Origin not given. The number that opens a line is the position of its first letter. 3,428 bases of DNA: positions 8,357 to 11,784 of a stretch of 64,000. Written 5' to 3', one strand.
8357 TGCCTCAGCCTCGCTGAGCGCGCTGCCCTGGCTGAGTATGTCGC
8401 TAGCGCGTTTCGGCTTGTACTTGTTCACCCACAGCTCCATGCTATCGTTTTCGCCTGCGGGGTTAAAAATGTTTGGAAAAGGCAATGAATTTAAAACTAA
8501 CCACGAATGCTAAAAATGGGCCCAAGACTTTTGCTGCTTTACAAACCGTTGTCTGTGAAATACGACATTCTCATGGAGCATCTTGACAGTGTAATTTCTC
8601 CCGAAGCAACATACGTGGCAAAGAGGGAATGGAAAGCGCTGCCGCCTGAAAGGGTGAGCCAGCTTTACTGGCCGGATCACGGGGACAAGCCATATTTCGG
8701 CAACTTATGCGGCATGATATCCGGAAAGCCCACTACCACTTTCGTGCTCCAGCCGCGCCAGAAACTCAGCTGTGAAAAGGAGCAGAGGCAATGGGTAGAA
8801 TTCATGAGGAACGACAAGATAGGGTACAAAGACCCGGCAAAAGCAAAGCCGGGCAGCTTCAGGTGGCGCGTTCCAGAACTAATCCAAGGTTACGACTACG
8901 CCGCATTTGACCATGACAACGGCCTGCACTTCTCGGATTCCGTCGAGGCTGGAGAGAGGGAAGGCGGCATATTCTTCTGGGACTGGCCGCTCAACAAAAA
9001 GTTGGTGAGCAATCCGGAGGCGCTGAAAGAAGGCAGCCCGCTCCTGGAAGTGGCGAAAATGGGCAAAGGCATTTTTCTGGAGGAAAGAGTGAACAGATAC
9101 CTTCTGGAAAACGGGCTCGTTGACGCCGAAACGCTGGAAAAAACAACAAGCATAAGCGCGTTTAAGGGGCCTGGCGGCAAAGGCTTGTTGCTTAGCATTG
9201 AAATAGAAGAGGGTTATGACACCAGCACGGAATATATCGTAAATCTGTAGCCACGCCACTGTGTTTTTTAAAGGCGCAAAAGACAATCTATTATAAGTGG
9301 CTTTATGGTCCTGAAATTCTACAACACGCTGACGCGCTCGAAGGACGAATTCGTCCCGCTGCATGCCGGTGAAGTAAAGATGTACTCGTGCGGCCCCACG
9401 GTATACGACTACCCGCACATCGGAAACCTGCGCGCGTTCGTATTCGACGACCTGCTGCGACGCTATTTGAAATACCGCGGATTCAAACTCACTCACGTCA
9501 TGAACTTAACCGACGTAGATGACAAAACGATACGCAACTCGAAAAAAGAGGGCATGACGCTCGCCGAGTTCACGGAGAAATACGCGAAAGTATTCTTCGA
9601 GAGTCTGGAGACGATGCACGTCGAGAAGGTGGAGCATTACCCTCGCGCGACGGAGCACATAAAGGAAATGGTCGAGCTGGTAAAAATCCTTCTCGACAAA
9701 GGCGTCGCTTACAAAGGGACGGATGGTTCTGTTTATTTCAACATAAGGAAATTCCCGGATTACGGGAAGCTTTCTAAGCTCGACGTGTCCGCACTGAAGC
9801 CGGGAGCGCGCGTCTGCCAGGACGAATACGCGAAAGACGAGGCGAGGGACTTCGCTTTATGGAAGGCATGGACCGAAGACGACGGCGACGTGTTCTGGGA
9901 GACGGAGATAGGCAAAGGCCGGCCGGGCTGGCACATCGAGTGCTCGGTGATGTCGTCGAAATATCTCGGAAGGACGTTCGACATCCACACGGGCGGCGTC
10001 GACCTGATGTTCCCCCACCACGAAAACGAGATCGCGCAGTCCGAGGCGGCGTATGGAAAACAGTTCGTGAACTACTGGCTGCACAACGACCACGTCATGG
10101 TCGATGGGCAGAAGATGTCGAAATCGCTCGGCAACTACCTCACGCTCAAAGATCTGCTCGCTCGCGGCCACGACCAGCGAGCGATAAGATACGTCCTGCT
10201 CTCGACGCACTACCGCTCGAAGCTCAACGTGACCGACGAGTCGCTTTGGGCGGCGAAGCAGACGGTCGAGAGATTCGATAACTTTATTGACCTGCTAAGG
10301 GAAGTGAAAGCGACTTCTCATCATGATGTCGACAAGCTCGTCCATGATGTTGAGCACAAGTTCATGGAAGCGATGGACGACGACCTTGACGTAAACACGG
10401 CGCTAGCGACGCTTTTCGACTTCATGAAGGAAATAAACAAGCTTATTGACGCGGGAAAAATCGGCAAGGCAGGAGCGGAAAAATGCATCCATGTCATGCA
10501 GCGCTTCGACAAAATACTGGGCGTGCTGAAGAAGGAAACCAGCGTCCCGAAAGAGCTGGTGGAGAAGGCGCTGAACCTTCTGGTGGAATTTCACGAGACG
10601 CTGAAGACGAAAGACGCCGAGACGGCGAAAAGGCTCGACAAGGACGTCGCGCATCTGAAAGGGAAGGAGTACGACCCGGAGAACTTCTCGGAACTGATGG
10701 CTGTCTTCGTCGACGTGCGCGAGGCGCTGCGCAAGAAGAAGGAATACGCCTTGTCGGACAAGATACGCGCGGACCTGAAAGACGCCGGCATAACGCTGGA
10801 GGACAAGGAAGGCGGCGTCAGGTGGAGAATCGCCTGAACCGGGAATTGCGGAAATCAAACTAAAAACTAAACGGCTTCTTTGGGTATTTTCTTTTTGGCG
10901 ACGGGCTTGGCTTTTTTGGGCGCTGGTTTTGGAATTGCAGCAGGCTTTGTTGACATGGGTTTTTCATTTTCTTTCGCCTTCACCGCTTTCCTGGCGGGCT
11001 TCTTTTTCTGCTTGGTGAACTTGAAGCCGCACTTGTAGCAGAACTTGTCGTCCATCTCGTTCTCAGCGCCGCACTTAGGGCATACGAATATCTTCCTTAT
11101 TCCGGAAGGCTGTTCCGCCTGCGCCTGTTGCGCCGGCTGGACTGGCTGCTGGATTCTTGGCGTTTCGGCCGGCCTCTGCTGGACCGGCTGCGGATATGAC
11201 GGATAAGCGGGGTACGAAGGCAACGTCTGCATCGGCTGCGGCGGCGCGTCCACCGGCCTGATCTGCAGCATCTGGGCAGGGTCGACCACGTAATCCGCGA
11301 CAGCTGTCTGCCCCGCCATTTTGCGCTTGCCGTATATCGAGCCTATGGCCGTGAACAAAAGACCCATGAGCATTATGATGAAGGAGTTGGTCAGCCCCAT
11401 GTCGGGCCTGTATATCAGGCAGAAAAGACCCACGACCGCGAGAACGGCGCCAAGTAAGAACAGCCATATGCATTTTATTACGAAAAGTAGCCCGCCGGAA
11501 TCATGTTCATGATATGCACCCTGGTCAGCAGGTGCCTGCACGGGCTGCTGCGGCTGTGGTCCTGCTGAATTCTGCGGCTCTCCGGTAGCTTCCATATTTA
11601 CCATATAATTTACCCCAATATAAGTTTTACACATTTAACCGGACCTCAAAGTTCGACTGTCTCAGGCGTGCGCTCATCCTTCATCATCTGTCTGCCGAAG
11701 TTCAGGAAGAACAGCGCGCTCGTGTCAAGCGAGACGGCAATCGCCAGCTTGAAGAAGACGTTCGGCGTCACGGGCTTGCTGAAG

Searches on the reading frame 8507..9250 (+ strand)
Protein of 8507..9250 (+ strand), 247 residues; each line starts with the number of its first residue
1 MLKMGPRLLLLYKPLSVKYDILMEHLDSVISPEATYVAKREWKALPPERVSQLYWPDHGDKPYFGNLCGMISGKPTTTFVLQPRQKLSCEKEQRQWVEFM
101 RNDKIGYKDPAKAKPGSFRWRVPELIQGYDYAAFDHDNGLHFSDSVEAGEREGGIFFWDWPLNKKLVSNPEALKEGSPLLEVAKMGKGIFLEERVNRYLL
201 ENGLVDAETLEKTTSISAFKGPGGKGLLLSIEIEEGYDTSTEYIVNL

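Call 56: search_protein_families(library=pfam, proteins=[window:8507-9250:+], max_evalue=0.0001)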
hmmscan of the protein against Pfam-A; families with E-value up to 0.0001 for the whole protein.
window:8507-9250:+ (247 aa): 1 family
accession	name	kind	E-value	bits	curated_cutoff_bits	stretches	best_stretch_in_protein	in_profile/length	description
PF00334.24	NDK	-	1.3e-08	35.3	27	1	9-157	4-130/135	Nucleoside diphosphate kinase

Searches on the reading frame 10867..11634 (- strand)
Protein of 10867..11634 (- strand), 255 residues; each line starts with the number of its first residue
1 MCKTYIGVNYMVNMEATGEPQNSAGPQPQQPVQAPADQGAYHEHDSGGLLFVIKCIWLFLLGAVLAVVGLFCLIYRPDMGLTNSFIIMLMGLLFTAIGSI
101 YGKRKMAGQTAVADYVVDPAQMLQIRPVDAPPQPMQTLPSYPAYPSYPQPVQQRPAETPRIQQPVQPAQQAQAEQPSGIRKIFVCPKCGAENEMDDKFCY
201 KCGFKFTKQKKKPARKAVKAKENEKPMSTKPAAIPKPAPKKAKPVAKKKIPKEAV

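Call 56: search_protein_families(library=pfam, proteins=[window:10867-11634:-], max_evalue=0.0001)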
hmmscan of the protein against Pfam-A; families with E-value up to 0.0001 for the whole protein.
window:10867-11634:- (255 aa): 3 families
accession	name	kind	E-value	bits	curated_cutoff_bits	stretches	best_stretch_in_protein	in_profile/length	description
PF13240.11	Zn_Ribbon_1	-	6.5e-08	32.6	25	1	185-205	2-22/23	zinc-ribbon domain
PF13248.11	Zn_ribbon_3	-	6.1e-06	26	27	1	184-203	4-23/26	zinc-ribbon domain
PF12773.13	DZR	-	8.8e-05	23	27.3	0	185-203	1-19/45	Double zinc ribbon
